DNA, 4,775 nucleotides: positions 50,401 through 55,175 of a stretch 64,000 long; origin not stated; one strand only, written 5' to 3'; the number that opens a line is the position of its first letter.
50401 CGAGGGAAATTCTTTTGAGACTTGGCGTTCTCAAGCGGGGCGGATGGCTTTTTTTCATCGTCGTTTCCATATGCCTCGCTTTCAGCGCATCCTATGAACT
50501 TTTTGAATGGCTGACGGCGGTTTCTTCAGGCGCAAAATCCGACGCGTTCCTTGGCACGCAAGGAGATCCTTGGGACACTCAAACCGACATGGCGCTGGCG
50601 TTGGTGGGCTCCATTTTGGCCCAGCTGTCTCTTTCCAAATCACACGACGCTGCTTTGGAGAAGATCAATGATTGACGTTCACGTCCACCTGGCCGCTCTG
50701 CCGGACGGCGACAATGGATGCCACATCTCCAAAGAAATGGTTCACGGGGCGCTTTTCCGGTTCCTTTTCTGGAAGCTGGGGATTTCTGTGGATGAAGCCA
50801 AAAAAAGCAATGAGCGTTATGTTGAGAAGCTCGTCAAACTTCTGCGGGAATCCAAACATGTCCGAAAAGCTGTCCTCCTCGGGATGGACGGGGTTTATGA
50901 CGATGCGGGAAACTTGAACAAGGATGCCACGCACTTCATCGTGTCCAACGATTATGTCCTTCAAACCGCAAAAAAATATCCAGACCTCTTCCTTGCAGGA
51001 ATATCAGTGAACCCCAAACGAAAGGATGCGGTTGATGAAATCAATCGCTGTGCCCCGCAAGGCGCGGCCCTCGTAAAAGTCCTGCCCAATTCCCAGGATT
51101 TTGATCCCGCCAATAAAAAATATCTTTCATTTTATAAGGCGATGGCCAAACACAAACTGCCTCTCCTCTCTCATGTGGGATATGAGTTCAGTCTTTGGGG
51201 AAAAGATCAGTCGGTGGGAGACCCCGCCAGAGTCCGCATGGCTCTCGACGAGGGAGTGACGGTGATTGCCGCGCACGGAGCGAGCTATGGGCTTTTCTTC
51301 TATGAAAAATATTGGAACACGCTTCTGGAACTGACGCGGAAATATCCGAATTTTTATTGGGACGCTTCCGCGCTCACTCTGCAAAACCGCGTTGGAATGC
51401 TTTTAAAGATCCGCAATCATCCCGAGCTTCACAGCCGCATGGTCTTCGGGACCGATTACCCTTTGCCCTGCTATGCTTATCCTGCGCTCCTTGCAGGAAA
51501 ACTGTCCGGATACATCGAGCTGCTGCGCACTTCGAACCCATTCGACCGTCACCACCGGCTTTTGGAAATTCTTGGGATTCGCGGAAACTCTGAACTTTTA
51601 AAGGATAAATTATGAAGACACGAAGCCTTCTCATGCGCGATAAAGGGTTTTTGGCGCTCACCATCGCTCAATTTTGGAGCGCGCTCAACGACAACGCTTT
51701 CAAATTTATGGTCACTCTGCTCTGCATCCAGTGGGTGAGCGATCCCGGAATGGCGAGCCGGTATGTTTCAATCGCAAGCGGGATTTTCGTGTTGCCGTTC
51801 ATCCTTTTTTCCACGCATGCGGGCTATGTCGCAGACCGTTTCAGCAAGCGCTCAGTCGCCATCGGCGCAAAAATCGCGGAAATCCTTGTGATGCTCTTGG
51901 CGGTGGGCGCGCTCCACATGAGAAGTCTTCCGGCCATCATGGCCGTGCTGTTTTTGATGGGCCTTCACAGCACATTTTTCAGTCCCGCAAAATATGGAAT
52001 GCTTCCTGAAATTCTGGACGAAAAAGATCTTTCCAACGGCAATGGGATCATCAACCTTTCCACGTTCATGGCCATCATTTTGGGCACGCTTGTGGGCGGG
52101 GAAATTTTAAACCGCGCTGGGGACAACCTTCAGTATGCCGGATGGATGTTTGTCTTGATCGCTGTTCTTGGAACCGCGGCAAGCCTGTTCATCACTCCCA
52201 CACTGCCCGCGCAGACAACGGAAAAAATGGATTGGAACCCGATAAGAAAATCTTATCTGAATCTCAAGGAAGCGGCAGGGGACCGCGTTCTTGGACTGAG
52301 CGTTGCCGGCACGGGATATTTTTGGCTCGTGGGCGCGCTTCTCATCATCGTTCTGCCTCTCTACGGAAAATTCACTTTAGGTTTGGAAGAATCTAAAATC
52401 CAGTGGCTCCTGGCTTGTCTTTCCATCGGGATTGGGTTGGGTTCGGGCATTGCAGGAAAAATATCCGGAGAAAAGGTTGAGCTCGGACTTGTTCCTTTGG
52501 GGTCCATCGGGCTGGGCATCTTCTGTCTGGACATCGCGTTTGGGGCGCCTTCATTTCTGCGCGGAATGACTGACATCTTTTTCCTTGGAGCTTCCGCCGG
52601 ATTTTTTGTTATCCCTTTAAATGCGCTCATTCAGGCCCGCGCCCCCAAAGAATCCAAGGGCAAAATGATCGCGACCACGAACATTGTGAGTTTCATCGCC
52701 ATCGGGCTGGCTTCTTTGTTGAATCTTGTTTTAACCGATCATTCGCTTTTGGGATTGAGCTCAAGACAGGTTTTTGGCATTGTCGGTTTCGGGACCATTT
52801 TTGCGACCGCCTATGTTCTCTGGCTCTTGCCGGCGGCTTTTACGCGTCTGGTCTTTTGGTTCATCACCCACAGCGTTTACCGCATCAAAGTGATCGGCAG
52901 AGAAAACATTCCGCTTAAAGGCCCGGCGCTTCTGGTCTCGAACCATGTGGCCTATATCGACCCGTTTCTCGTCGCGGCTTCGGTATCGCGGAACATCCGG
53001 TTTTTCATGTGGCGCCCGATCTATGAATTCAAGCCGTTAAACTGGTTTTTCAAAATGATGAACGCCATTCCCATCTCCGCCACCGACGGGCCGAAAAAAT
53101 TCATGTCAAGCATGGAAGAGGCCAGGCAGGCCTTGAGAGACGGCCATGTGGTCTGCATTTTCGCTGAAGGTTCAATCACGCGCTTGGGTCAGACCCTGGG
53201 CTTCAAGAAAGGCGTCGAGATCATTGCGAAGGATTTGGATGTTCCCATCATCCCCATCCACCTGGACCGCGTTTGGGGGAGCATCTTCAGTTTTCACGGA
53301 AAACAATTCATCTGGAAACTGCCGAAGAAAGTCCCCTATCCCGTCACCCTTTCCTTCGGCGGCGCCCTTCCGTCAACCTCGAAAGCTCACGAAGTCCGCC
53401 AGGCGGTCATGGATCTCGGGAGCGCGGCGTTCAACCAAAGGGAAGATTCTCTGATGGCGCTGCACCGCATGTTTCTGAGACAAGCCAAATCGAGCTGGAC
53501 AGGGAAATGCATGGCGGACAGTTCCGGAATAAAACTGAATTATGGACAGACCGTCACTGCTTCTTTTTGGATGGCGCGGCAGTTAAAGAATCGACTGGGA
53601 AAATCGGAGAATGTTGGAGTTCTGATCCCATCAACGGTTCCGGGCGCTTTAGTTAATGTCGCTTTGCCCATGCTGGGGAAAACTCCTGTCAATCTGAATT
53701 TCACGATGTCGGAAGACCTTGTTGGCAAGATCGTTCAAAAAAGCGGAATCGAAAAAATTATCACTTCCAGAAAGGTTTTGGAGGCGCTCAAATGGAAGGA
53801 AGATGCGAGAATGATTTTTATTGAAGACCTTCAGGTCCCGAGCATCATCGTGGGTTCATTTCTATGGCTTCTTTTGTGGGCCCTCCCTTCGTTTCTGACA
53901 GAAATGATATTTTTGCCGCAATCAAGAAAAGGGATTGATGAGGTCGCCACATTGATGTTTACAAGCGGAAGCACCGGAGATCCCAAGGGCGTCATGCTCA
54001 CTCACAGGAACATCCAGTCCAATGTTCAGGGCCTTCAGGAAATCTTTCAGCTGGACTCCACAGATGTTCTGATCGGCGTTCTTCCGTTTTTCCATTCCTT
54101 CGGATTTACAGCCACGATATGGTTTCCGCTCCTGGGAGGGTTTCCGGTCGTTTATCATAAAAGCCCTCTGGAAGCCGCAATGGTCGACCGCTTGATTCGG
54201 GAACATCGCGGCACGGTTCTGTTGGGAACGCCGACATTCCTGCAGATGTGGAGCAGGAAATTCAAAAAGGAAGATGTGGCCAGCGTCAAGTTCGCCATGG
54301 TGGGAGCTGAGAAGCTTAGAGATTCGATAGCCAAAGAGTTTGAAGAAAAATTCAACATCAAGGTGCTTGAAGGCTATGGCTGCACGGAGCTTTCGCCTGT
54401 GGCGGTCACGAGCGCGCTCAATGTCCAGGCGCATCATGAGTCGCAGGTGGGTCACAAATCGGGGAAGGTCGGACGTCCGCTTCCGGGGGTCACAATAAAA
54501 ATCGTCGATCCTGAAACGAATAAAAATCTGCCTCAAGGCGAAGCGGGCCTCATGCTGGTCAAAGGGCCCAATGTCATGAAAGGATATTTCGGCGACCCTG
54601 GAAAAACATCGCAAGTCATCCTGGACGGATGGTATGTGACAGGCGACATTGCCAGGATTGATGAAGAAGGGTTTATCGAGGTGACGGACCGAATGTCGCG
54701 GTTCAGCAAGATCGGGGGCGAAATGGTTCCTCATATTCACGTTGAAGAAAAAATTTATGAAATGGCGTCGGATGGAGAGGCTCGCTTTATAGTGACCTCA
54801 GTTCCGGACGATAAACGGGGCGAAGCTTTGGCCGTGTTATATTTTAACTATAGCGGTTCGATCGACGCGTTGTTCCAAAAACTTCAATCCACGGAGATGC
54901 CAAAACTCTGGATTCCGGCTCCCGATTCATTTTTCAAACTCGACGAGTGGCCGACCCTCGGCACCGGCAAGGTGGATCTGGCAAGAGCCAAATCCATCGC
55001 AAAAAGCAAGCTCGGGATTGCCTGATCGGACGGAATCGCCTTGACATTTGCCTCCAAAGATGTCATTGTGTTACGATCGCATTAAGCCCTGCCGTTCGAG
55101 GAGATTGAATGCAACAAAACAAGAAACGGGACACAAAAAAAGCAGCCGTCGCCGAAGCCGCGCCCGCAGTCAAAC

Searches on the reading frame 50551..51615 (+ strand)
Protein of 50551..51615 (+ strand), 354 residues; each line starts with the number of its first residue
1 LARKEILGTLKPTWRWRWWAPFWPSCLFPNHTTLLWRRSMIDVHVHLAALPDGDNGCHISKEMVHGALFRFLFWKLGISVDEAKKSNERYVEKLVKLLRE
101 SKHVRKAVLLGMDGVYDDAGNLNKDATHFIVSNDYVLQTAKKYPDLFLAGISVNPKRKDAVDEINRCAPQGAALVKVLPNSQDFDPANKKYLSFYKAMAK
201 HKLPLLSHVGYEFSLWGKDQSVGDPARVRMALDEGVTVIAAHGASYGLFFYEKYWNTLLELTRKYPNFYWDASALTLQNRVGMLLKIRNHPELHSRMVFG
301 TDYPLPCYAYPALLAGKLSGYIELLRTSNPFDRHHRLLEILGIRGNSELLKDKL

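Call 65: search_protein_families(library=pfam, proteins=[window:50551-51615:+], max_evalue=0.00001)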
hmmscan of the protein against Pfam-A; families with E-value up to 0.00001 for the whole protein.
window:50551-51615:+ (354 aa): 1 family
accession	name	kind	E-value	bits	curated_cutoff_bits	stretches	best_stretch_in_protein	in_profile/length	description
PF04909.20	Amidohydro_2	-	3.7e-15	56.9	26.4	1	41-308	1-252/289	Amidohydrolase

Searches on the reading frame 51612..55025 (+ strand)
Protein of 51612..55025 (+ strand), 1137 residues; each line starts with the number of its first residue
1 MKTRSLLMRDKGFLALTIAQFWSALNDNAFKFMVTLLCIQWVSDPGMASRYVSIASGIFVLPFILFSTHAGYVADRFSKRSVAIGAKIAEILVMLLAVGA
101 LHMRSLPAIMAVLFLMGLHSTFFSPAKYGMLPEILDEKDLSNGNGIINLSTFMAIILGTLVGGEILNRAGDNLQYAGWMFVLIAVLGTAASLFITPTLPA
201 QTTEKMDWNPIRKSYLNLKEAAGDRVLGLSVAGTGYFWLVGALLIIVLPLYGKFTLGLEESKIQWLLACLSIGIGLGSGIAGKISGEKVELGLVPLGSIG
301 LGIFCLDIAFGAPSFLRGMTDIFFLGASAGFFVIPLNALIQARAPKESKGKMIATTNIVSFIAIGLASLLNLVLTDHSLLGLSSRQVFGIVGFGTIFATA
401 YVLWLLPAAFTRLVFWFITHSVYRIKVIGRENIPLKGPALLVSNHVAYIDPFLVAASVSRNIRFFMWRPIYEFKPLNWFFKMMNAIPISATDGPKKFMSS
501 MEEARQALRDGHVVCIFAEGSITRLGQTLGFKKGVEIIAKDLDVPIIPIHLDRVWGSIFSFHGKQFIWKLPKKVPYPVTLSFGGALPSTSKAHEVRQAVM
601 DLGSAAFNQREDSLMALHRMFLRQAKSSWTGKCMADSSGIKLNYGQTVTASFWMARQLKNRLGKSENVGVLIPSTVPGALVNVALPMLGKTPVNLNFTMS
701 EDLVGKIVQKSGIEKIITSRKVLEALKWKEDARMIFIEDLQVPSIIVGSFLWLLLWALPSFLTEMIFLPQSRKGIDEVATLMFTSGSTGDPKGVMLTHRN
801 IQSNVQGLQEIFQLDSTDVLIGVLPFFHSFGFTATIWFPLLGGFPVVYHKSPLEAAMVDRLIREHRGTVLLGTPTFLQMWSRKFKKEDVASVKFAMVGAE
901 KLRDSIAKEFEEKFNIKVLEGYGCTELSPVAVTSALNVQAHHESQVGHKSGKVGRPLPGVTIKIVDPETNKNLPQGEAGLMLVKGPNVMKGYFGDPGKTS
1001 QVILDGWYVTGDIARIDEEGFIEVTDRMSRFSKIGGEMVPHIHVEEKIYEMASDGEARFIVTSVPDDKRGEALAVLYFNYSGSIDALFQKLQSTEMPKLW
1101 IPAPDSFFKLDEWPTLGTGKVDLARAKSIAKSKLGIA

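Call 65: search_protein_families(library=pfam, proteins=[window:51612-55025:+], max_evalue=0.00001)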
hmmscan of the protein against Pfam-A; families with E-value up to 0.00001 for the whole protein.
window:51612-55025:+ (1137 aa): 4 families
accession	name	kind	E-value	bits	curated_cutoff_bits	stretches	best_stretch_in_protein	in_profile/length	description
PF00501.34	AMP-binding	-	2.1e-70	237.9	29.9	1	636-993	16-384/384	AMP-binding enzyme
PF07690.21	MFS_1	-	1.6e-28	100.1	33.4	1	18-367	3-346/347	Major Facilitator Superfamily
PF01553.26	Acyltransferase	-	1.2e-24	87.1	23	1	424-550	1-130/132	Acyltransferase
PF05977.19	MFS_3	-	1.9e-07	30.4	27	1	48-370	43-362/524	Transmembrane secretion effector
